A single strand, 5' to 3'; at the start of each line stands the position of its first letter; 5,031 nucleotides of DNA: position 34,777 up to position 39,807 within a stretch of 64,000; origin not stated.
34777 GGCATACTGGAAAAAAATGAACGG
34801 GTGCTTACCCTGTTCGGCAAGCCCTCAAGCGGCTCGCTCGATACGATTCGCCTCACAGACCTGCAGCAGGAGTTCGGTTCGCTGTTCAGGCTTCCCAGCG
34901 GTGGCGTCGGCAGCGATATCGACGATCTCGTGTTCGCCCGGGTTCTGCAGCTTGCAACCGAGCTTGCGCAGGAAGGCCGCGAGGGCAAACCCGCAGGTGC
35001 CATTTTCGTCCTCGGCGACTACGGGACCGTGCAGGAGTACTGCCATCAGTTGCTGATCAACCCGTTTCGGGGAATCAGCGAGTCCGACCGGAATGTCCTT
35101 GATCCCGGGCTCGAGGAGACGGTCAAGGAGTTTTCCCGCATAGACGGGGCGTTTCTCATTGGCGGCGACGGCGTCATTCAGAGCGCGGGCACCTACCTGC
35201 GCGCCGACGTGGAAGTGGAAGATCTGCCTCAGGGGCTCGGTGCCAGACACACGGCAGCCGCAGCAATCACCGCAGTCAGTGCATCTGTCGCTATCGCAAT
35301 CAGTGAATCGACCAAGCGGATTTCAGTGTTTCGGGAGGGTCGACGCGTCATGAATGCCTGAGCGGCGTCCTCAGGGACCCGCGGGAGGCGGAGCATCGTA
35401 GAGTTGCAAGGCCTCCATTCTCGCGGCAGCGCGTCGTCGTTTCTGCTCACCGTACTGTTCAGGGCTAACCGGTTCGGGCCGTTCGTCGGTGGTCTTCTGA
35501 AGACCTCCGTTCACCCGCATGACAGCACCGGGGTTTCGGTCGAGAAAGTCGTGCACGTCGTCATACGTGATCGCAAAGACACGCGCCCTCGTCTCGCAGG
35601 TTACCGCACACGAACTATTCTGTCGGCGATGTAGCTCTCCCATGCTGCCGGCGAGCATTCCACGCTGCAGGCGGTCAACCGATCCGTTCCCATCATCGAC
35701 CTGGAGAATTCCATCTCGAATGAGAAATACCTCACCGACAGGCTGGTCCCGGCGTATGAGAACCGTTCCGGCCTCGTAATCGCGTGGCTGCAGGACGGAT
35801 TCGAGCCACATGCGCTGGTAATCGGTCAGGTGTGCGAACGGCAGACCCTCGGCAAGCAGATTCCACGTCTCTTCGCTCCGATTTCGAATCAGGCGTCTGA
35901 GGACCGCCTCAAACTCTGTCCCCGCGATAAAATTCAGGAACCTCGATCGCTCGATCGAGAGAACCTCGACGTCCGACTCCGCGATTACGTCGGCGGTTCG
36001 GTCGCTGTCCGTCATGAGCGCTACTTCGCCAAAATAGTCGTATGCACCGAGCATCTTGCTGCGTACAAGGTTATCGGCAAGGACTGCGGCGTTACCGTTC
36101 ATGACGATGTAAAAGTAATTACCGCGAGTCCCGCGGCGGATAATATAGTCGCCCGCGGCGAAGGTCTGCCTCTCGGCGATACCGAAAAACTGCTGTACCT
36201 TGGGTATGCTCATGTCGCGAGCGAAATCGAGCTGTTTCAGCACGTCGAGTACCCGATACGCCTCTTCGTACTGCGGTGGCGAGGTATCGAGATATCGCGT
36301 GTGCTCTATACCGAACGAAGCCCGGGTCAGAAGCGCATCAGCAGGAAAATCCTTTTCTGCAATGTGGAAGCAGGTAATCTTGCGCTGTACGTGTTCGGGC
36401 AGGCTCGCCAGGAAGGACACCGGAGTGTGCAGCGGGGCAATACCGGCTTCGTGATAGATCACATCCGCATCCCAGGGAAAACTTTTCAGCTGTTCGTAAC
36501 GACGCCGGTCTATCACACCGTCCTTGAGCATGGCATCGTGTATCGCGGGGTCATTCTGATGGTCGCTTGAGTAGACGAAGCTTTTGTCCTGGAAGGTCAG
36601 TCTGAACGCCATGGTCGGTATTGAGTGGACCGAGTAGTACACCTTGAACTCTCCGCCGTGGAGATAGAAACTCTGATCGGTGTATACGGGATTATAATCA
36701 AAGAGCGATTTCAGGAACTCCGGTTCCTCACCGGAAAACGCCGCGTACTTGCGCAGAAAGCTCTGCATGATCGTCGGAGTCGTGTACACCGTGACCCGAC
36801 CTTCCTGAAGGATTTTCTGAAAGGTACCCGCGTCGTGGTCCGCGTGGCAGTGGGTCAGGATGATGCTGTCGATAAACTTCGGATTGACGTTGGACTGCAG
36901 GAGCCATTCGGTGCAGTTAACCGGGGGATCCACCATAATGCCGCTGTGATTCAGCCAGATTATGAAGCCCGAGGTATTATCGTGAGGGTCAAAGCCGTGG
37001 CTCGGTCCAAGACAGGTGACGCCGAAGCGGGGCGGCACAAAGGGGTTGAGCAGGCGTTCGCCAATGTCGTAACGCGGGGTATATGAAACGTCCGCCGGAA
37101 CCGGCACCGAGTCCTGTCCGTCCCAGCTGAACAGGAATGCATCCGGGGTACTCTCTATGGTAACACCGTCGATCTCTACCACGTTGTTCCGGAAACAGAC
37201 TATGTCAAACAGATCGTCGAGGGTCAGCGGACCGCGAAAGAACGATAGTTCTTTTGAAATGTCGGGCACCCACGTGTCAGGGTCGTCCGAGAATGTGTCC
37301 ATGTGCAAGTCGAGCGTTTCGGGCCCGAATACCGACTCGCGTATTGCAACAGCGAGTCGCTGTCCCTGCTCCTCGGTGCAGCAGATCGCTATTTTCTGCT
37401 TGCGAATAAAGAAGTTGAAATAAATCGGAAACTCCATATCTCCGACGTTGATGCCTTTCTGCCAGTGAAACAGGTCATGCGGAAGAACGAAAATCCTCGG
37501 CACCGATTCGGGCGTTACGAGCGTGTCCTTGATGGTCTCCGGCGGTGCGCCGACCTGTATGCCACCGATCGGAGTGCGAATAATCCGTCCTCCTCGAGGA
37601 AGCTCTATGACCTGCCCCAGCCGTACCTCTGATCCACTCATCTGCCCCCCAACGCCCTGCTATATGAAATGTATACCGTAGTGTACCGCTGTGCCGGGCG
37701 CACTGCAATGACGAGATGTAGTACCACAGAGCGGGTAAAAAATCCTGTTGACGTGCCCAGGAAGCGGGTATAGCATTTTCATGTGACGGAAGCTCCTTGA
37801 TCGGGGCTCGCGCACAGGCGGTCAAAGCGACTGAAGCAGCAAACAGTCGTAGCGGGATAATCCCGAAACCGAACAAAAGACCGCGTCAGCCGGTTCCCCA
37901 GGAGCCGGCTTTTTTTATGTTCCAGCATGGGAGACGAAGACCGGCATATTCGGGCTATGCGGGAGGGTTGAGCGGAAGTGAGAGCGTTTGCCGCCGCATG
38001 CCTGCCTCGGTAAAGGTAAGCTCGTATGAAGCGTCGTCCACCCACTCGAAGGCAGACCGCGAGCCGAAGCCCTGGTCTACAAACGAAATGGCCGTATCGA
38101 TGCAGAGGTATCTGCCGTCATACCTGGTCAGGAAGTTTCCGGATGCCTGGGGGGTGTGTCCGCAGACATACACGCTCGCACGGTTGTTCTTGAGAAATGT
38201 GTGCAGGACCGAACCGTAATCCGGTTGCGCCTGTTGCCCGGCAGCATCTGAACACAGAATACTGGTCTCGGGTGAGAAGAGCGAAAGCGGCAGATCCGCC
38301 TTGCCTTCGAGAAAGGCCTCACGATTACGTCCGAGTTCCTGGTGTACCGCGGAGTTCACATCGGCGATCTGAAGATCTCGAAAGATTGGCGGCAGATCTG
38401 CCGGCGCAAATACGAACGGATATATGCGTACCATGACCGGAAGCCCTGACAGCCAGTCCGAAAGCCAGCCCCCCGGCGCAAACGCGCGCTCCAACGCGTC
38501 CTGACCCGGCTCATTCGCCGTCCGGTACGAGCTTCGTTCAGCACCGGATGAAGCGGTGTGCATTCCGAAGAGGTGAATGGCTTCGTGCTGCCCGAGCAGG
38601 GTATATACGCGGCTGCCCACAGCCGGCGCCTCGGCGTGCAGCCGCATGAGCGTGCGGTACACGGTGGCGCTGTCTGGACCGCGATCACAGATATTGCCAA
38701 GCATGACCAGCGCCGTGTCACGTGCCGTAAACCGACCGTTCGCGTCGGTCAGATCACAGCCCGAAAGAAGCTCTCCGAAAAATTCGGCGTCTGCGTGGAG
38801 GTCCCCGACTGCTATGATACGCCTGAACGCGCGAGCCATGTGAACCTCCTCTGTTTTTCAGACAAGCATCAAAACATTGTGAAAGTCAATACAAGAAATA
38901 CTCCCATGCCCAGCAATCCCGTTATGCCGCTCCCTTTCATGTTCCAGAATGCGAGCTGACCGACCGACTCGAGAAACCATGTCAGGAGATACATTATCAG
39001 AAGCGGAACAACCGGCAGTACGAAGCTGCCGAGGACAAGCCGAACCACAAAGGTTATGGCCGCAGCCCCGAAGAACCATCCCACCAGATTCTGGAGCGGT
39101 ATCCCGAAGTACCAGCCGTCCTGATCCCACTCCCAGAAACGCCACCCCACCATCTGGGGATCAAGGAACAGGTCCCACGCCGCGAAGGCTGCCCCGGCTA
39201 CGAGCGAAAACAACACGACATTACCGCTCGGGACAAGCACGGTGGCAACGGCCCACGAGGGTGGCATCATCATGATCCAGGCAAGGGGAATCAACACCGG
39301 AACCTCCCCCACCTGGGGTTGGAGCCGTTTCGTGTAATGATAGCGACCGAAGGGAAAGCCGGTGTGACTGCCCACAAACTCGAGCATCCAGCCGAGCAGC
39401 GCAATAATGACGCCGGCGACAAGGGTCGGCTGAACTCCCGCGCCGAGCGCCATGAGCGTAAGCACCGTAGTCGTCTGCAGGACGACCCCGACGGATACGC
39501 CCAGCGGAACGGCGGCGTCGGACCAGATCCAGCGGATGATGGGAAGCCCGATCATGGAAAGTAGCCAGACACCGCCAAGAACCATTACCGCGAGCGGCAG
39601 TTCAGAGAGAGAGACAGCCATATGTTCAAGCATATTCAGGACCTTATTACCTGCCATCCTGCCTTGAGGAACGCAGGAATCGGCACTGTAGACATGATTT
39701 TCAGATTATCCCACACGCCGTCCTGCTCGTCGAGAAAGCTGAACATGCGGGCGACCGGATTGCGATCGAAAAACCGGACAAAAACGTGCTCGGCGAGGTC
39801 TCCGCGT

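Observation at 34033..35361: Three-module diadenylate cyclase: PTS-EIIA(type 2)-like + pyruvate-kinase-C-like + DAC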

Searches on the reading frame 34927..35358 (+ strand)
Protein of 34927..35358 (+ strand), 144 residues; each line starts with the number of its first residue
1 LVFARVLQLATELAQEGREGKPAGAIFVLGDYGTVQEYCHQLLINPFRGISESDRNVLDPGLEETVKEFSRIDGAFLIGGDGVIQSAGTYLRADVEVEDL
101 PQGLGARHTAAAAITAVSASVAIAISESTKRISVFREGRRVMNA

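Call 36: search_solved_structures(query=window:34927-35358:+, max_evalue=0.01, show_alignments=4)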
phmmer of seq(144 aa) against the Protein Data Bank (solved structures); distinct sequences matched with E-value up to 0.01: 12.
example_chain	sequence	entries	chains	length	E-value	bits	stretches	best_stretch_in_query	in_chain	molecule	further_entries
6hvl_A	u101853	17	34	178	9.2e-05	25.4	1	72-139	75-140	Diadenylate cyclase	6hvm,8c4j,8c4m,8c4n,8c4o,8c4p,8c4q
4rv7_A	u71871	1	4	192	0.00011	25.1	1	72-139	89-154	Diadenylate cyclase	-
6gyw_A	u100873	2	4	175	0.00023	24.1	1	72-139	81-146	Diadenylate cyclase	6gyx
6gyy_A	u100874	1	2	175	0.0003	23.8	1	72-139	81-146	Diadenylate cyclase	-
7dfx_A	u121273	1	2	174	0.00038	23.4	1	71-138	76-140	DAC domain-containing protein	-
7dg0_A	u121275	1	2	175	0.00039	23.4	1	71-138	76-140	DAC domain-containing protein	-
6hvn_A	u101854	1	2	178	0.00053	23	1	72-139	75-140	Diadenylate cyclase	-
8ofo_AAA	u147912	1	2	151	0.00062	22.7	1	73-137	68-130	Diadenylate cyclase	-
8ogk_A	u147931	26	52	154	0.0032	20.4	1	73-138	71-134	Cyclic di-AMP synthase CdaA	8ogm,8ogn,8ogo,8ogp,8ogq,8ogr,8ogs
9g0g_A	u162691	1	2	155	0.0032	20.4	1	73-138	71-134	Cyclic di-AMP synthase CdaA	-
7ojs_H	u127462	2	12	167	0.0039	20.2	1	73-138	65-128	Cyclic di-AMP synthase CdaA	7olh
6huw_A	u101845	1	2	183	0.0045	19.9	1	73-138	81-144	Diadenylate cyclase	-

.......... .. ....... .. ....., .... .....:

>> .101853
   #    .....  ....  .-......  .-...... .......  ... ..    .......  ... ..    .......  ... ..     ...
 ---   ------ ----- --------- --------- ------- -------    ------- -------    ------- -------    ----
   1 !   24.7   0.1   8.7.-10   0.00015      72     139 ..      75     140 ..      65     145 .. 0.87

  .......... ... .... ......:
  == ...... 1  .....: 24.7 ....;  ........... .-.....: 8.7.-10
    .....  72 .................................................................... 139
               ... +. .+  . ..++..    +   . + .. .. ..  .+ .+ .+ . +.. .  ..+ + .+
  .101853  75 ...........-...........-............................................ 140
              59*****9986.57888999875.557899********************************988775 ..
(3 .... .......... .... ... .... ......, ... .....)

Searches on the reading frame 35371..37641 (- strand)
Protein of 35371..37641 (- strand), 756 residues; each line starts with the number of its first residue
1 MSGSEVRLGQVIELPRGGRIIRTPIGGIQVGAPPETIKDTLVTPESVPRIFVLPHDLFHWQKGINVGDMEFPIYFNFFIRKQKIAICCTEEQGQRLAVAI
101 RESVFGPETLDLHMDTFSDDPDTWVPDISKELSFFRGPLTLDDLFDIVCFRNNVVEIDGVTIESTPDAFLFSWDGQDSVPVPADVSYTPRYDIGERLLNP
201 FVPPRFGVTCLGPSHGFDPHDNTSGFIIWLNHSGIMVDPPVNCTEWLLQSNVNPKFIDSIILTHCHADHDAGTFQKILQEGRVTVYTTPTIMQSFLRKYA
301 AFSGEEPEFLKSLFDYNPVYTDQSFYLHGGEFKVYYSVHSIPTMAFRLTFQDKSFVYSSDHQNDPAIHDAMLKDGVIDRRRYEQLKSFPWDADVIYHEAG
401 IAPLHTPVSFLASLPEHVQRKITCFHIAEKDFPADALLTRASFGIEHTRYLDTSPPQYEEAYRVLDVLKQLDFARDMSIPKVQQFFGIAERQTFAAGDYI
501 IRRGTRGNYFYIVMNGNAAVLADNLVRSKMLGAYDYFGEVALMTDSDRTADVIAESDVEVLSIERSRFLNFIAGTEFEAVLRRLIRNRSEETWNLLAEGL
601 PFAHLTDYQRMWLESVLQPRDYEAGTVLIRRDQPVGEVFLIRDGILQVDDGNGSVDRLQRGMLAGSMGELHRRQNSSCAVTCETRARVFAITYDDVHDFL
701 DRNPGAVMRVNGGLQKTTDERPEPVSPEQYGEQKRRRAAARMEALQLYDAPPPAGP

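Call 33: search_protein_families(library=pfam, proteins=[window:35371-37641:-], max_evalue=0.001)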
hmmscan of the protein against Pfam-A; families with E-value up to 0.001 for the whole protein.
window:35371-37641:- (756 aa): 3 families
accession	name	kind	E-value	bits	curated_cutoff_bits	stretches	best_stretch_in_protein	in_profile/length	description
PF00027.35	cNMP_binding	-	1e-31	109.2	27.5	2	492-573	2-87/89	Cyclic nucleotide-binding domain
PF00753.33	Lactamase_B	-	4.3e-07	30.5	22.7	1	224-361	7-150/196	Metallo-beta-lactamase superfamily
PF12706.13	Lactamase_B_2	-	8.3e-07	29.2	27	1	254-362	28-144/200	Beta-lactamase superfamily domain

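Call 89: search_solved_structures(query=window:35371-37641:-, max_evalue=0.01)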
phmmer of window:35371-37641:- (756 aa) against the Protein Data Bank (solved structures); distinct sequences matched with E-value up to 0.01: 125 (the best 60 are shown).
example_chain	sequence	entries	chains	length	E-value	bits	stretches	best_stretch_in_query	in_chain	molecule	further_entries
5dyk_A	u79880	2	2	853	3.4e-35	124.4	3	492-578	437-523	CGMP-dependent protein kinase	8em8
5ezr_A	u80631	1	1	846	6e-34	120.3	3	490-578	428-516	cGMP-dependent protein kinase, putative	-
4rz7_A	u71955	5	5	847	6.1e-34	120.3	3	490-578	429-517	cGMP-dependent protein kinase, putative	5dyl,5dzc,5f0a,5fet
9p74_A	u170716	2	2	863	6.5e-34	120.2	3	490-578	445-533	cGMP-dependent protein kinase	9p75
9ya0_MA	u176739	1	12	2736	3.3e-22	81.5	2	463-572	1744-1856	PCR12, TGME49_219070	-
3of1_A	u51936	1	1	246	6.2e-19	70.7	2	489-585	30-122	cAMP-dependent protein kinase regulatory subunit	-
1ne4_A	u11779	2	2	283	2.2e-17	65.5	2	489-573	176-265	cAMP-dependent protein kinase type I-alpha regulatory chain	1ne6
1rgs_A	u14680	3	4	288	2.3e-17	65.5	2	489-573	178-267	CAMP DEPENDENT PROTEIN KINASE | cAMP-dependent protein kinase type I-alpha regulatory chain | cAMP-dependent protein kinase type I-alpha regulatory subunit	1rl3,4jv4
6rsx_A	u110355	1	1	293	3e-17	65.1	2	485-650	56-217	Regulatory Subunit of Protein Kinase A (cAMP-dependent) from Euglena gracilis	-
4z07_A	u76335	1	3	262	3.2e-17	65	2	481-576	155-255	cGMP-dependent protein kinase 1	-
5jr7_B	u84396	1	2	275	4.3e-17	64.6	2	489-571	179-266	cAMP-dependent protein kinase type I-alpha regulatory subunit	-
4mx3_A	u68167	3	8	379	5.9e-17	64.1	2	489-573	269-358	cAMP-dependent protein kinase type I-alpha regulatory subunit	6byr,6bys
6no7_B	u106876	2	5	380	6e-17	64.1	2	489-573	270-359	cAMP-dependent protein kinase type I-alpha regulatory subunit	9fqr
2qcs_B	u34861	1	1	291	6.1e-17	64.1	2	489-573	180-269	cAMP-dependent protein kinase type I-alpha regulatory subunit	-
4x6r_B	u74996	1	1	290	6.1e-17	64.1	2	489-573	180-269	cAMP-dependent protein kinase type I-alpha regulatory subunit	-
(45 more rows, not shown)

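Call 90: search_protein_families(library=ncbifam, proteins=[window:35371-37641:-], max_evalue=0.001)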
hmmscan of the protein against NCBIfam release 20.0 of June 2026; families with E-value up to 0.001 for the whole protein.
window:35371-37641:- (756 aa): 7 families
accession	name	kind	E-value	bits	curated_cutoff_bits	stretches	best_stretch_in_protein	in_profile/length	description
NF008732.0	PRK11753.1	equivalog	7.1e-11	42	266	1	477-573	11-112/214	cAMP-activated global transcriptional regulator CRP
NF058543.1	ActPatMycb56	equivalog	5.5e-10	38.6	460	1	492-587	22-120/317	acetyltransferase Pat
NF041163.2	encap_f2b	equivalog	4.3e-08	32.7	400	0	469-575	74-186/450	family 2B encapsulin nanocompartment shell protein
TIGR03896.1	cyc_nuc_ocin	subfamily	2.9e-07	30.2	161.05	0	602-709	146-257/317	bacteriocin-type transport-associated protein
TIGR02651.1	RNase_Z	equivalog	5.6e-07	28.9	292.95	1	219-358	14-157/302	ribonuclease Z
NF000801.0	PRK00055.1-3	equivalog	5.7e-05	22.3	252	1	219-354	16-158/307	ribonuclease Z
NF038231.1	MBL_Geo_Pelo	equivalog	0.00088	18.9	360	0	226-315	37-129/250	GPMC system MBL fold metallohydrolase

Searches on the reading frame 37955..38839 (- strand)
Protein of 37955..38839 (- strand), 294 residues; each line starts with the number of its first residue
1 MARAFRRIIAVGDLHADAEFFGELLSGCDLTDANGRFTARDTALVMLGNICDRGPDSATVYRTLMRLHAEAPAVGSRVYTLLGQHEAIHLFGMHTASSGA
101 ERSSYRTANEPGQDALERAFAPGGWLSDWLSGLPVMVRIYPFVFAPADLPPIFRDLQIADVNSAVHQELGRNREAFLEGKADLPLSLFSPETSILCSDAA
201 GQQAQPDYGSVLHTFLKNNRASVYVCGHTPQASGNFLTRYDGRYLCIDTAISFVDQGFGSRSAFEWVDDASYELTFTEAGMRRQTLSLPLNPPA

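Call 33: search_protein_families(library=pfam, proteins=[window:37955-38839:-], max_evalue=0.001)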
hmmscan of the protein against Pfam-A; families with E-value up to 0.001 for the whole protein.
window:37955-38839:- (294 aa): 1 family
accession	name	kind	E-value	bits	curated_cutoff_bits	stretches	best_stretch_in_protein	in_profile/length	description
PF00149.33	Metallophos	-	6e-09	37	21.5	1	7-231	2-190/191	Calcineurin-like phosphoesterase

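Call 90: search_protein_families(library=ncbifam, proteins=[window:37955-38839:-], max_evalue=0.001)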
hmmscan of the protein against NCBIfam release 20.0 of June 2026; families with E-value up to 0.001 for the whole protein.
window:37955-38839:- (294 aa): 1 family
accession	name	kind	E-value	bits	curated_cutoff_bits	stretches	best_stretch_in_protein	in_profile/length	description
NF001204.0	PRK00166.1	equivalog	0.00014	21.2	176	1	9-100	4-80/276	symmetrical bis(5'-nucleosyl)-tetraphosphatase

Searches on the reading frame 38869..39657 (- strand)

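Call 33: search_protein_families(library=pfam, proteins=[window:38869-39657:-], max_evalue=0.001)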
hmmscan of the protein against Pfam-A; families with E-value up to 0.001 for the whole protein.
window:38869-39657:- (262 aa): 1 family
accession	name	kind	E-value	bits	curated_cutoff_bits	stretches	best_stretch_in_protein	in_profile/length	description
PF04240.17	Caroten_synth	-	4.8e-36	125.1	25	1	57-248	5-204/209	Carotenoid biosynthesis protein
